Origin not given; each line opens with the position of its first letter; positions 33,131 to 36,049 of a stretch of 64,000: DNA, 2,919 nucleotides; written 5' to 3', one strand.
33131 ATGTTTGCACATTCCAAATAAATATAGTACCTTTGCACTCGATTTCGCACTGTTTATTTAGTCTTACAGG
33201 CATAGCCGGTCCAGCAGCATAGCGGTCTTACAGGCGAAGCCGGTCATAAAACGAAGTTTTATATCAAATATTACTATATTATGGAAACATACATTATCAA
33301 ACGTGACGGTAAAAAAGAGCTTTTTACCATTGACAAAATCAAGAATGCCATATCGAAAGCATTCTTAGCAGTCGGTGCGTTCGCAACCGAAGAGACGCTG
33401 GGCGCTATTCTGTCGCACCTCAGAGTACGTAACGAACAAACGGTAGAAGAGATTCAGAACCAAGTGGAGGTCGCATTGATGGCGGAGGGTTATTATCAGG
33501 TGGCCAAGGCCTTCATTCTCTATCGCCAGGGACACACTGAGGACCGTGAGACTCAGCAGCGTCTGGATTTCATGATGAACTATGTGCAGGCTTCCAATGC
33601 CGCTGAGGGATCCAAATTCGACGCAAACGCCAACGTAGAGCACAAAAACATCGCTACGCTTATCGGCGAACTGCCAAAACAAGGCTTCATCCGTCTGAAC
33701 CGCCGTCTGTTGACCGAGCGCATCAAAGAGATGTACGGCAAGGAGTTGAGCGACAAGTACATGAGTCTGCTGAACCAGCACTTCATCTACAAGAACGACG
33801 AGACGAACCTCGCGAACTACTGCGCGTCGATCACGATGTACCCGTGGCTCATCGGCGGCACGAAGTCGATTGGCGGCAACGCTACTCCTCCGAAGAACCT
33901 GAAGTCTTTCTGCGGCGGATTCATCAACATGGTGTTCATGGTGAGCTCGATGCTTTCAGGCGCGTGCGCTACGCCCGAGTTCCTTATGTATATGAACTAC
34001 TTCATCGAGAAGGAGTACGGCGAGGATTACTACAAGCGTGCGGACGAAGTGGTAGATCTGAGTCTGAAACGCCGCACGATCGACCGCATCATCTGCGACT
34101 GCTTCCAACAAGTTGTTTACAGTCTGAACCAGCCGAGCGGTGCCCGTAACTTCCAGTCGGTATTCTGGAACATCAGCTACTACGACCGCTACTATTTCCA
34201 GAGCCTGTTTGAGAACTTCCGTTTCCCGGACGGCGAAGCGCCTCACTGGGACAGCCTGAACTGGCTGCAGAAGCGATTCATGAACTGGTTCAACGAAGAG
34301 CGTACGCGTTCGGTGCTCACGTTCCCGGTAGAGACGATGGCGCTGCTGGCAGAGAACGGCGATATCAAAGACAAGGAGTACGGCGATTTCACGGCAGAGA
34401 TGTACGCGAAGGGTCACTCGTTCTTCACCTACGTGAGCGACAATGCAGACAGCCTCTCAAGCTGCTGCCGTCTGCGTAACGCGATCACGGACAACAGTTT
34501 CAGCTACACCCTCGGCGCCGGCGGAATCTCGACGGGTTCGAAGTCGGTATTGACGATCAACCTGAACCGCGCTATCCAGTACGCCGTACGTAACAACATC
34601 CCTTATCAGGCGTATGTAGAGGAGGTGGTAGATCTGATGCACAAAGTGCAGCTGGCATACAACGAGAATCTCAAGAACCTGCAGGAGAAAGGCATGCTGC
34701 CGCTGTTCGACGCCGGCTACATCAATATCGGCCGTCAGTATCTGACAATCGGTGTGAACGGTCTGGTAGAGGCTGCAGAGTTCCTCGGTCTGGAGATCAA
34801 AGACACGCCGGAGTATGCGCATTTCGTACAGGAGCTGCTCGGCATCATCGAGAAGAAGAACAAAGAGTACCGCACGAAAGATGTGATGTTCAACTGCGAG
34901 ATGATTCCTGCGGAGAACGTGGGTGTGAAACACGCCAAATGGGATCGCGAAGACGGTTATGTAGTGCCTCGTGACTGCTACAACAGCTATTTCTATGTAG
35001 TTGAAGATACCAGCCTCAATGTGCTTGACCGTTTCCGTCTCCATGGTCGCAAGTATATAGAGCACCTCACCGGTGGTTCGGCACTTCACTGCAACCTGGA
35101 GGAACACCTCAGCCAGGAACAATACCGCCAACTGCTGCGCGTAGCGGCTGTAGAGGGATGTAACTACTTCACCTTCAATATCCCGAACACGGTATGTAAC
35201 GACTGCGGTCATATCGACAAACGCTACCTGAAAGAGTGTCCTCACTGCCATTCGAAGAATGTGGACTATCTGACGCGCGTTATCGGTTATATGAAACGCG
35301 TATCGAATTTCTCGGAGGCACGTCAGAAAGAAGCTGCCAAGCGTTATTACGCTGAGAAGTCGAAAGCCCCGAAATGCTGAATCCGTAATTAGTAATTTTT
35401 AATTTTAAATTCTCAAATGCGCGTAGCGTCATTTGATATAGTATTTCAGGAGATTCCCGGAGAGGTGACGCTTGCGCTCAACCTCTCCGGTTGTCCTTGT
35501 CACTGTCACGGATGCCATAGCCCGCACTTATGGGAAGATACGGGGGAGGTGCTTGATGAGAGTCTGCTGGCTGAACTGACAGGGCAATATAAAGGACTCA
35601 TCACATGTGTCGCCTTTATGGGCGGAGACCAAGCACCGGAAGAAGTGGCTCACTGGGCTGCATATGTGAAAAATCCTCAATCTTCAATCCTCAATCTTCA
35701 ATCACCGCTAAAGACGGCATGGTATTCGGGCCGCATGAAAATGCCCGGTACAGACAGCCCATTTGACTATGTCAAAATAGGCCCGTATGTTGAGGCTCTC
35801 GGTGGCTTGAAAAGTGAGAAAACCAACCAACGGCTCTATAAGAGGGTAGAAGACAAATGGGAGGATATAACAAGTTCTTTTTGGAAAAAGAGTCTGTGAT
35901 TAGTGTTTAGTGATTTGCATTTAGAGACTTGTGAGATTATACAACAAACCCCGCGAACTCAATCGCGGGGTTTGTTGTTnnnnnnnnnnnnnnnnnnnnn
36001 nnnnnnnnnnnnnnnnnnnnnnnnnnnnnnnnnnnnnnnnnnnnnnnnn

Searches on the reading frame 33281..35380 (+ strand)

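Call 12: search_protein_families(library=pfam, proteins=[window:33281-35380:+], max_evalue=0.01)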
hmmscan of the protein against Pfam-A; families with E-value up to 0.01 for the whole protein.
window:33281-35380:+ (699 aa): 2 families
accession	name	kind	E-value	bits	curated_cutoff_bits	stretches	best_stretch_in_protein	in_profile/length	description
PF13597.11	NRDD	-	6.8e-98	329.2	26.2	1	139-689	11-560/562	Anaerobic ribonucleoside-triphosphate reductase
PF03477.21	ATP-cone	-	6.9e-19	68.6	25.8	1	4-86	2-87/88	ATP cone domain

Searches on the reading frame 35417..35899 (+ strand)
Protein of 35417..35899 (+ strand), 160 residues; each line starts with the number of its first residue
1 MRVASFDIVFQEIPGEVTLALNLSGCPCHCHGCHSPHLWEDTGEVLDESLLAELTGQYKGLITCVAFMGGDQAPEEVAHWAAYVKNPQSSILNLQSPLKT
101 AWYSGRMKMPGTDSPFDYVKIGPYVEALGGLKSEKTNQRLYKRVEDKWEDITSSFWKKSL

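Call 12: search_protein_families(library=pfam, proteins=[window:35417-35899:+], max_evalue=0.01)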
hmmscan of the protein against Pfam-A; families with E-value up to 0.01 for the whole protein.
window:35417-35899:+ (160 aa): 1 family
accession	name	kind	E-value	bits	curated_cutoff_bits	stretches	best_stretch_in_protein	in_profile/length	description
PF13353.11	Fer4_12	-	1.8e-05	25.5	22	1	19-74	8-65/137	4Fe-4S single cluster domain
